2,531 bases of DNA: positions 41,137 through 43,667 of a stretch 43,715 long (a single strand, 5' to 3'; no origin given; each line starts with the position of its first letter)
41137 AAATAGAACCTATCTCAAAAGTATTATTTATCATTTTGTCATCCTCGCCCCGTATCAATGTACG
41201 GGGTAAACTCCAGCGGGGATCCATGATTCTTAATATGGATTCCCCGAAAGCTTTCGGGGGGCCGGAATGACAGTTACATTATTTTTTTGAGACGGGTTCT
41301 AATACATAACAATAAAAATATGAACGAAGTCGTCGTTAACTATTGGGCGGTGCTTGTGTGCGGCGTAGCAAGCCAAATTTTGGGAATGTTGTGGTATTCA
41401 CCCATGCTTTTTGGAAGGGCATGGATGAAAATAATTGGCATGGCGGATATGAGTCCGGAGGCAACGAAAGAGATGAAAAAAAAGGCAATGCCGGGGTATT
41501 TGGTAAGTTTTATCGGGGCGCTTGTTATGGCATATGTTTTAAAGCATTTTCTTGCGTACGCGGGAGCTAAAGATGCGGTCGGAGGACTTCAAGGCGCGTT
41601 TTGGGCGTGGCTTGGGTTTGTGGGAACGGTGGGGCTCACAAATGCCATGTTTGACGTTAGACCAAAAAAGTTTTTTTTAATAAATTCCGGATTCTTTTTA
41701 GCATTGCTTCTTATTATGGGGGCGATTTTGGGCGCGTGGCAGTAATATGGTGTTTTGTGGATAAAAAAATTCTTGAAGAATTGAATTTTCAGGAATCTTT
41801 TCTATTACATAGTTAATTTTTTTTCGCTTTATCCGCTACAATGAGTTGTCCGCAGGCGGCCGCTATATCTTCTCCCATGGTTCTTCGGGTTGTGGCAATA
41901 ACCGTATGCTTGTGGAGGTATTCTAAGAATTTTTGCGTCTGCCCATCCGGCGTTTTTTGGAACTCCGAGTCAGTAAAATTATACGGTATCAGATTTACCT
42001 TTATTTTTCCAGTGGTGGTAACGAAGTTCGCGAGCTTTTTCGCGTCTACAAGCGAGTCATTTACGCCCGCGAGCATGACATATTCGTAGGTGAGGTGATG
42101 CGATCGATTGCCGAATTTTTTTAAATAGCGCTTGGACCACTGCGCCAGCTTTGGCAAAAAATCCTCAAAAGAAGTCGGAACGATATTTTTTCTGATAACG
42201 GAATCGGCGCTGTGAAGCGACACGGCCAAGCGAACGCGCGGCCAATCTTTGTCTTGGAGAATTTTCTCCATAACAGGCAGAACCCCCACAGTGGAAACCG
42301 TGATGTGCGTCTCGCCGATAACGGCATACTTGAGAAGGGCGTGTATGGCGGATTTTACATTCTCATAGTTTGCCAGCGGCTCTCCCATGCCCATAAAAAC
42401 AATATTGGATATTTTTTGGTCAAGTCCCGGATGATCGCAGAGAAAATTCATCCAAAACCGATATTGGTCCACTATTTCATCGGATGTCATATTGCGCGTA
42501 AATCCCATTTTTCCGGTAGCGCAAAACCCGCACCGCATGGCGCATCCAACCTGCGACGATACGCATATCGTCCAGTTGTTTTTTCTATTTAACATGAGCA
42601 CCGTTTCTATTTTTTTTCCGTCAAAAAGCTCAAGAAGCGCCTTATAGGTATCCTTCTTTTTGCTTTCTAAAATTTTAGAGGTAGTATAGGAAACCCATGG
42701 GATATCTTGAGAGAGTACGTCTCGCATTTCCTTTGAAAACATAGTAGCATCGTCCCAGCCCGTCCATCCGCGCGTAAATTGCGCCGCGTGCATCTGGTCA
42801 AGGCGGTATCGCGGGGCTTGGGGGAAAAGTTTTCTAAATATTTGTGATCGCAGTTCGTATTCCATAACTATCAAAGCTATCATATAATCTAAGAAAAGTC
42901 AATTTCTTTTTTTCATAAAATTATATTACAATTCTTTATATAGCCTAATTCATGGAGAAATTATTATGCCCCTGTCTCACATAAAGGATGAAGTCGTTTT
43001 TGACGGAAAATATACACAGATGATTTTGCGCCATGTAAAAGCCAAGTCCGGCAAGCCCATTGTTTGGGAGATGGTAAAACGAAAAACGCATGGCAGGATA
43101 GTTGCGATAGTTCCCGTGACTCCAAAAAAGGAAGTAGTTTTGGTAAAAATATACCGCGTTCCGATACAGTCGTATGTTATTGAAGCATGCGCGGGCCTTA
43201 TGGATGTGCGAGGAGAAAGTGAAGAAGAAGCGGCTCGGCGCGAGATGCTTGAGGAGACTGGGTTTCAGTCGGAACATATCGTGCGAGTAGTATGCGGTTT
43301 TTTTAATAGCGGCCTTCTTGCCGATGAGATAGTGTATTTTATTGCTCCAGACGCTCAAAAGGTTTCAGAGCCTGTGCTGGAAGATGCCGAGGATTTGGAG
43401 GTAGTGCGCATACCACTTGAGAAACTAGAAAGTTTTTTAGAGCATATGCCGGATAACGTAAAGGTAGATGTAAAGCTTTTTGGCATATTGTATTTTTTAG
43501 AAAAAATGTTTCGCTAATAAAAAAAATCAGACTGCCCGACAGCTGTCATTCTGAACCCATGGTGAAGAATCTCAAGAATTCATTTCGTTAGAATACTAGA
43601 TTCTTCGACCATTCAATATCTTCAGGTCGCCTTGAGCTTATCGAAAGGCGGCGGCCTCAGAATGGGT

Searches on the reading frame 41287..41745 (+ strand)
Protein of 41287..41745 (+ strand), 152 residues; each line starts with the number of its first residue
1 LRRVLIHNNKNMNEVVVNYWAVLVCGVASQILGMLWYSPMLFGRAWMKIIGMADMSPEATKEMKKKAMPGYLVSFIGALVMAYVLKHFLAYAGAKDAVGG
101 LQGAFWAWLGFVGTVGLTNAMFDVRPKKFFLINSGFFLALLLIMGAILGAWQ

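Call 77: search_protein_families(library=pfam, proteins=[window:41287-41745:+], max_evalue=0.1)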
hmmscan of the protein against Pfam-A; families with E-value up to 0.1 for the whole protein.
window:41287-41745:+ (152 aa): 1 family
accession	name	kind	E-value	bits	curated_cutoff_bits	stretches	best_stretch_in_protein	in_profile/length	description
PF08570.15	DUF1761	-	6e-29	101.2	31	1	20-149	1-123/123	Protein of unknown function (DUF1761)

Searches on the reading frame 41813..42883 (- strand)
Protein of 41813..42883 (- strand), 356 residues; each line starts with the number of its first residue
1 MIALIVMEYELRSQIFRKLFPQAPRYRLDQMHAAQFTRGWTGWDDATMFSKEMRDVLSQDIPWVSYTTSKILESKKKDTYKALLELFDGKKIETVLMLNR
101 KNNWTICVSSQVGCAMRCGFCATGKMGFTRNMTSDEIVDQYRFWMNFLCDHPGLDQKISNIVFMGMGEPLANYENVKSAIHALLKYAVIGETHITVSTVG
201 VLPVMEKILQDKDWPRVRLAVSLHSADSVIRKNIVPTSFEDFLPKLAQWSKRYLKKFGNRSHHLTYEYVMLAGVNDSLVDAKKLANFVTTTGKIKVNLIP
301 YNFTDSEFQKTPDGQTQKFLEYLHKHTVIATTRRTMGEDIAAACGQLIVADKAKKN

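Call 67: search_protein_families(library=pfam, proteins=[window:41813-42883:-], max_evalue=0.001)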
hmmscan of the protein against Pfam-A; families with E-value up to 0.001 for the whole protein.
window:41813-42883:- (356 aa): 1 family
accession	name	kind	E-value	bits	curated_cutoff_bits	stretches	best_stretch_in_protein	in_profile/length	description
PF04055.27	Radical_SAM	-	1.3e-14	55.2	29.5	1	109-277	2-157/166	Radical SAM superfamily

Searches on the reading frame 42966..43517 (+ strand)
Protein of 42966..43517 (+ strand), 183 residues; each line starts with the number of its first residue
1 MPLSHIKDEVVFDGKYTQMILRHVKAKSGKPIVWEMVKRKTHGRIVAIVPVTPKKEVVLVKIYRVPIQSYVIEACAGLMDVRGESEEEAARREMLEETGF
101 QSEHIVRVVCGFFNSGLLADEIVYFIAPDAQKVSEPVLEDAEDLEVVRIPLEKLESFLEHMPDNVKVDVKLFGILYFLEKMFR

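Call 77: search_protein_families(library=pfam, proteins=[window:42966-43517:+], max_evalue=0.1)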
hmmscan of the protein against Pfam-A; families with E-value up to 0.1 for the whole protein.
window:42966-43517:+ (183 aa): 1 family
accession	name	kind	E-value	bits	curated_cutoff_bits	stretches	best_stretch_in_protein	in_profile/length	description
PF00293.34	NUDIX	-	2.9e-11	43.9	21.1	1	42-159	2-122/134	NUDIX domain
